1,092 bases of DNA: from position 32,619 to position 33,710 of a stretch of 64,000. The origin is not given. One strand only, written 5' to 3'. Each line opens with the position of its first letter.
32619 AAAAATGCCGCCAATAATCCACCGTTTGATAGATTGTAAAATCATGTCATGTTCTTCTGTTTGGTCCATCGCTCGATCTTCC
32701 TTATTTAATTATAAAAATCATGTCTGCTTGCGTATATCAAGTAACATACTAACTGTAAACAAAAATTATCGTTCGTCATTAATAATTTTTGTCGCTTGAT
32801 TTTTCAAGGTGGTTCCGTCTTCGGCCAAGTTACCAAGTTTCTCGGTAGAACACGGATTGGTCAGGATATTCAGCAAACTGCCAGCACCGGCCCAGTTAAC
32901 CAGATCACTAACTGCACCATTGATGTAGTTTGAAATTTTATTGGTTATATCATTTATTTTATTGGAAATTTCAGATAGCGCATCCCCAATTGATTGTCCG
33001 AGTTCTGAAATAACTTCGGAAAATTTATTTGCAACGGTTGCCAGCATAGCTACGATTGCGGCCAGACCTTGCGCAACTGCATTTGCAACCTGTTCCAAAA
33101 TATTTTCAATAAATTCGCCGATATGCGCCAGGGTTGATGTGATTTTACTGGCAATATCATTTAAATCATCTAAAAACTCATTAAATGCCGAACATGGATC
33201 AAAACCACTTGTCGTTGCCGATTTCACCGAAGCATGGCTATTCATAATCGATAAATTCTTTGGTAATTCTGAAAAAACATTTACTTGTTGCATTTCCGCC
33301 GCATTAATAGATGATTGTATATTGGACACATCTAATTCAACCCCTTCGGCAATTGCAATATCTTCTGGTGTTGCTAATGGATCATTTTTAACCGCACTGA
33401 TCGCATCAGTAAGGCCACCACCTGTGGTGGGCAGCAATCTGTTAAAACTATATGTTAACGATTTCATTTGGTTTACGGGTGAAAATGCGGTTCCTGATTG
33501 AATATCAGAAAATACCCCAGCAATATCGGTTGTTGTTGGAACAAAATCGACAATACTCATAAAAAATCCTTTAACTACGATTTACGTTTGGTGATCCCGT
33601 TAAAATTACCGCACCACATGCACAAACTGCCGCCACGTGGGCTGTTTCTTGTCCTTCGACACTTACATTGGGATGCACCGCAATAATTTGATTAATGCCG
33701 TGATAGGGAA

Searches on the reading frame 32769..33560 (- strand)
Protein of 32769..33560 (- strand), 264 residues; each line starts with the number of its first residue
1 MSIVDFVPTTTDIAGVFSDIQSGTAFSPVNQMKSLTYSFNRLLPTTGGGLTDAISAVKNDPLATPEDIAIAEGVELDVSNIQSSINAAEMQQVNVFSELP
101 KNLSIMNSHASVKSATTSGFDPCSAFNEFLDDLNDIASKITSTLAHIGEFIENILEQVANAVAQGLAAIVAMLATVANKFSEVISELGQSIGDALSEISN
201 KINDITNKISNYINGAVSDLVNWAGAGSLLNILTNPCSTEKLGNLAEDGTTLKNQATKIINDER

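Call 71: search_protein_families(library=pfam, proteins=[window:32769-33560:-], max_evalue=0.001)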
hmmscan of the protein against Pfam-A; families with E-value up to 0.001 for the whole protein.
window:32769-33560:- (264 aa): 3 families
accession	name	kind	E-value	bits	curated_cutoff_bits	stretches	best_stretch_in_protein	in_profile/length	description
PF04513.17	Baculo_PEP_C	-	5.8e-07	30.1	38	1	127-222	19-113/140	Baculovirus polyhedron envelope protein, PEP, C terminus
PF23854.1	DUF7217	-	1.6e-06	28.5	29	1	97-221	88-212/238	Domain of unknown function (DUF7217)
PF15984.10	Collagen_mid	-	0.00049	20.4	31.1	0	138-260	56-175/198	Bacterial collagen, middle region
